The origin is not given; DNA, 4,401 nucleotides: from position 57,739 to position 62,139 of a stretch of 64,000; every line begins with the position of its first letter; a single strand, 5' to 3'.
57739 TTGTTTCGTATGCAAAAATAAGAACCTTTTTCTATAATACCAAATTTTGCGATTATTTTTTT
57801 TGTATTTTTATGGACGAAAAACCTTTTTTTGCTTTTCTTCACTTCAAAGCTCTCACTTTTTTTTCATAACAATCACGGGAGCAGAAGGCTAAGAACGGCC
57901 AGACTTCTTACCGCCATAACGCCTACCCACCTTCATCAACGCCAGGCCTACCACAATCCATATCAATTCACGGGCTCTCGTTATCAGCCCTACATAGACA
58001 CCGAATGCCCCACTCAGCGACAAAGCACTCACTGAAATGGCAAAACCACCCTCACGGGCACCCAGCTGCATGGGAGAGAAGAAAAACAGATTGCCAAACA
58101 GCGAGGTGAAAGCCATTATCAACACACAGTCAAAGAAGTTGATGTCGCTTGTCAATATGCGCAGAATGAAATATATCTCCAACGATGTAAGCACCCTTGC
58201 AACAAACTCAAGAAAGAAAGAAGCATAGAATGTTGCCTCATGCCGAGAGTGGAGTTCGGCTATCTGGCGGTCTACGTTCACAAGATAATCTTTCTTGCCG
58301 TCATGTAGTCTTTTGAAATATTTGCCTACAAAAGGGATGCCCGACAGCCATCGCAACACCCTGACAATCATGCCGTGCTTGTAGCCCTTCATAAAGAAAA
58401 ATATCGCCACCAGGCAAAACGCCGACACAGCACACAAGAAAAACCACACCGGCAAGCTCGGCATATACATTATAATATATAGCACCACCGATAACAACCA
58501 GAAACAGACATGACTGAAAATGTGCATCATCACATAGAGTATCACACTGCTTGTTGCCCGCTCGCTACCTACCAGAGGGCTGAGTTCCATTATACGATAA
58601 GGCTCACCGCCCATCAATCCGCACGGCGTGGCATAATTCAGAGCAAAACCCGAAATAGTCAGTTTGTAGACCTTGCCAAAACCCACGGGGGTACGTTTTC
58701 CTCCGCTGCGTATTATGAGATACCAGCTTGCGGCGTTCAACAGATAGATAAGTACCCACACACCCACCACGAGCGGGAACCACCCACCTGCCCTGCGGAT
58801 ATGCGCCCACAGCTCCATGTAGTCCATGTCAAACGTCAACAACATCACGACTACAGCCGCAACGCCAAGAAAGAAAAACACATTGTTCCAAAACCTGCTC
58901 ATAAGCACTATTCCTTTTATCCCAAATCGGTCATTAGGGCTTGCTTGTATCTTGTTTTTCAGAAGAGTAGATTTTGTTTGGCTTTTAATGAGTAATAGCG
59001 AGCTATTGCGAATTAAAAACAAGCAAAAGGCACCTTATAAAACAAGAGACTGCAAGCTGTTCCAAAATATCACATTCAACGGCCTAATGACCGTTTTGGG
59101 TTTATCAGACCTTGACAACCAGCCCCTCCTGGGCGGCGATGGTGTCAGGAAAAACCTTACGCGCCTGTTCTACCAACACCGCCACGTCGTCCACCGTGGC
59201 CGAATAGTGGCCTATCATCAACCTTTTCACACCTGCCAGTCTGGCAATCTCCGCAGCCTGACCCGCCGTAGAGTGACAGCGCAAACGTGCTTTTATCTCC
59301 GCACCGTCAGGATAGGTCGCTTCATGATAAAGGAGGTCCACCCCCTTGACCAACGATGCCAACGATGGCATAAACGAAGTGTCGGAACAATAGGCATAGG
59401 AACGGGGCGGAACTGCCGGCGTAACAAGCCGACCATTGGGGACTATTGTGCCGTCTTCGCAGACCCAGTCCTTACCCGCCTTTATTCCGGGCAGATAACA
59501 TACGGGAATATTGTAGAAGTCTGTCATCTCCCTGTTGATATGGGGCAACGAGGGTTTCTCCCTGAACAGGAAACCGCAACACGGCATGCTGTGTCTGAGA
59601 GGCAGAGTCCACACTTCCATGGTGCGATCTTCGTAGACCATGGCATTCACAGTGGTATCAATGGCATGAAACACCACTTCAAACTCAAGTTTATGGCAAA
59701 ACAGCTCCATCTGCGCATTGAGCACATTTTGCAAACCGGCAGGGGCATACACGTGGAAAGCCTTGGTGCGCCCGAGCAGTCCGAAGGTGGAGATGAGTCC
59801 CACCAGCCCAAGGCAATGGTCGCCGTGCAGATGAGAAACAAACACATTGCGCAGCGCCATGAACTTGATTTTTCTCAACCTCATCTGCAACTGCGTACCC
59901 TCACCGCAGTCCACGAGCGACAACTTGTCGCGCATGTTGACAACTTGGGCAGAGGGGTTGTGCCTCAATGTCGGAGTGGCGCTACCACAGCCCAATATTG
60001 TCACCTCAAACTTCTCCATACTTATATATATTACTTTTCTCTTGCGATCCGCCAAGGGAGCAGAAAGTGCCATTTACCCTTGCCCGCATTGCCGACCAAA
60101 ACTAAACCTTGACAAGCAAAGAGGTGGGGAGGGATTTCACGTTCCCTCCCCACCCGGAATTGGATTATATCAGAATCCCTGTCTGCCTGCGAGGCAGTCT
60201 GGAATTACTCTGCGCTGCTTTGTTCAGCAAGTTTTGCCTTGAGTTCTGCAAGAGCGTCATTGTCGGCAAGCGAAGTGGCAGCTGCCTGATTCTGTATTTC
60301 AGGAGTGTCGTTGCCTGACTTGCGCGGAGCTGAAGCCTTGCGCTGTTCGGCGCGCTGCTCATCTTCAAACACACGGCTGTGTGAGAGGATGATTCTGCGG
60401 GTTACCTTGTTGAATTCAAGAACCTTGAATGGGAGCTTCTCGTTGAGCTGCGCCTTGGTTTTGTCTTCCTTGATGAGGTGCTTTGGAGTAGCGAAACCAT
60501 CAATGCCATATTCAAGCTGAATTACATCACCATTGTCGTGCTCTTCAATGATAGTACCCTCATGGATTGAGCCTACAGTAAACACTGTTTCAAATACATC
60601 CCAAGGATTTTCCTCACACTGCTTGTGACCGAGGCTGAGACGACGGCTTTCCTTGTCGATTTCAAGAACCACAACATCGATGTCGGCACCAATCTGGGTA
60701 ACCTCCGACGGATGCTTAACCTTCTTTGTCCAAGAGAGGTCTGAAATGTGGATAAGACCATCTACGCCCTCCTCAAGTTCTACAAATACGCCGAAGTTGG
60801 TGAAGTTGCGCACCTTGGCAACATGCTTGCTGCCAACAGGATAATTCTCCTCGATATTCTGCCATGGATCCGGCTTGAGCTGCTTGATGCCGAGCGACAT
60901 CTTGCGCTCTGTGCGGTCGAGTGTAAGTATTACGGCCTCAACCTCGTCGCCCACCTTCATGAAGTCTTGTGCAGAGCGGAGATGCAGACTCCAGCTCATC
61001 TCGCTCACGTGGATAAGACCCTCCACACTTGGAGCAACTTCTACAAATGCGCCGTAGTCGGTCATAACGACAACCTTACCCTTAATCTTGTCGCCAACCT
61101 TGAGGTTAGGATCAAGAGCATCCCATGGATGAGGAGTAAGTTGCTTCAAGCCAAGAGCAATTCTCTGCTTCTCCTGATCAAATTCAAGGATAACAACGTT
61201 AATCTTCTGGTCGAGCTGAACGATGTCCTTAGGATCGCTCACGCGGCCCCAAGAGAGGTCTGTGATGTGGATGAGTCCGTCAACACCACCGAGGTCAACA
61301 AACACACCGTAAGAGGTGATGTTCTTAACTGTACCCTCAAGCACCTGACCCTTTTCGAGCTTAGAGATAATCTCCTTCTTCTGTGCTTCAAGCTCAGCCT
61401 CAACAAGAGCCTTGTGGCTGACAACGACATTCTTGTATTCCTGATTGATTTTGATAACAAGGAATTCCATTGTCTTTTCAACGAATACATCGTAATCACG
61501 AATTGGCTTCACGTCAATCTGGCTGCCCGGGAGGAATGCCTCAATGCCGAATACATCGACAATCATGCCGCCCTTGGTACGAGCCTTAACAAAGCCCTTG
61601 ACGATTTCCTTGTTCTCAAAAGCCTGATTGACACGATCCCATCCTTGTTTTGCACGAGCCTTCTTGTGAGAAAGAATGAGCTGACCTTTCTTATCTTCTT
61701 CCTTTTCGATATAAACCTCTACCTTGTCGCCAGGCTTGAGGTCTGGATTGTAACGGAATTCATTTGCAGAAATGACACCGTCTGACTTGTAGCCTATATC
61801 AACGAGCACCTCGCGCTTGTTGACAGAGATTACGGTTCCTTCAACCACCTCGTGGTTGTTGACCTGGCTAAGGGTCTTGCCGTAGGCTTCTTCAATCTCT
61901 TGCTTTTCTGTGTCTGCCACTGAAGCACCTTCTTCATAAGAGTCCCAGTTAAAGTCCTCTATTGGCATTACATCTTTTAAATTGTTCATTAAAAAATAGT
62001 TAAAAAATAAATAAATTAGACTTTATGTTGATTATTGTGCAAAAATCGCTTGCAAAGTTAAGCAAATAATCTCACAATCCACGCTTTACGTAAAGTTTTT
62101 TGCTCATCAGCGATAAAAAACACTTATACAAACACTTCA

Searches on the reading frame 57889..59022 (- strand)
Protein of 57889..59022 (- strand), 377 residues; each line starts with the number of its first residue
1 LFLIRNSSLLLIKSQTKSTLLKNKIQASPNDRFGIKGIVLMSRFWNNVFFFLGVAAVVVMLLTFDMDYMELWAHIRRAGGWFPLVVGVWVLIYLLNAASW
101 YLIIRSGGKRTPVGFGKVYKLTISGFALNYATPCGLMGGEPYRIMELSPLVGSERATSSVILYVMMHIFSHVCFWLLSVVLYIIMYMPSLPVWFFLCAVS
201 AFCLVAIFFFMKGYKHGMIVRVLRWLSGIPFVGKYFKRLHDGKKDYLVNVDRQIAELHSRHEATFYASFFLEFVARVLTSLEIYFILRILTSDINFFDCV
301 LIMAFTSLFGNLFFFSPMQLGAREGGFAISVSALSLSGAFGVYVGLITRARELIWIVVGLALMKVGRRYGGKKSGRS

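Call 111: search_protein_families(library=pfam, proteins=[window:57889-59022:-], max_evalue=0.00001)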
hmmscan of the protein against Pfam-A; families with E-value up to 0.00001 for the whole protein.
window:57889-59022:- (377 aa): 1 family
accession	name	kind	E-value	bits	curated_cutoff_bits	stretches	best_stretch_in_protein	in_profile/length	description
PF03706.18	LPG_synthase_TM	-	3.4e-25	89.6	33.4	1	52-356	3-298/302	Lysylphosphatidylglycerol synthase TM region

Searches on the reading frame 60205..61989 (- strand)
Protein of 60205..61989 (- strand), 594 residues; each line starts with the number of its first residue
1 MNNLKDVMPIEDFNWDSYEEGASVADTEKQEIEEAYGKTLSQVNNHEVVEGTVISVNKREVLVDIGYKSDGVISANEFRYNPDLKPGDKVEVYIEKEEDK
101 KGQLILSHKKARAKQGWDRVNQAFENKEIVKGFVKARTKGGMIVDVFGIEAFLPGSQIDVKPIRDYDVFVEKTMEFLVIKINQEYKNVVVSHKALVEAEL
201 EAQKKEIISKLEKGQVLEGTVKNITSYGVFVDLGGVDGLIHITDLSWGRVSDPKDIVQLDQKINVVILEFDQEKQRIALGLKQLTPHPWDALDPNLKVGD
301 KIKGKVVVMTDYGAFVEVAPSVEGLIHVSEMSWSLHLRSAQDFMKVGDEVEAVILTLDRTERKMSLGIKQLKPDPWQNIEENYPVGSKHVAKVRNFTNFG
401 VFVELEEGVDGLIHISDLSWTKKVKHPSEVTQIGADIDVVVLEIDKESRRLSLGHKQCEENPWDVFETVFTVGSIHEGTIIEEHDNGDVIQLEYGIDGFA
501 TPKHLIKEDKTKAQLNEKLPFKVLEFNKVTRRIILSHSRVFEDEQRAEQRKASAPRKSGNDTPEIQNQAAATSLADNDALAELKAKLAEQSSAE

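Call 111: search_protein_families(library=pfam, proteins=[window:60205-61989:-], max_evalue=0.00001)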
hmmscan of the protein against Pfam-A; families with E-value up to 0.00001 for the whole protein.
window:60205-61989:- (594 aa): 3 families
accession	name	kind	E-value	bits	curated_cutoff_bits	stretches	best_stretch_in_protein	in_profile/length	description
PF00575.29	S1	-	2.1e-81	268.7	22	5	210-282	1-74/74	S1 RNA binding domain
PF23459.1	S1_RRP5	-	7.2e-15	55.7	27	0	298-362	3-66/72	RRP5 S1 domain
PF21710.3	Spt6_S1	-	8e-09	36.1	27.5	0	392-448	23-79/91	Spt6, S1/OB domain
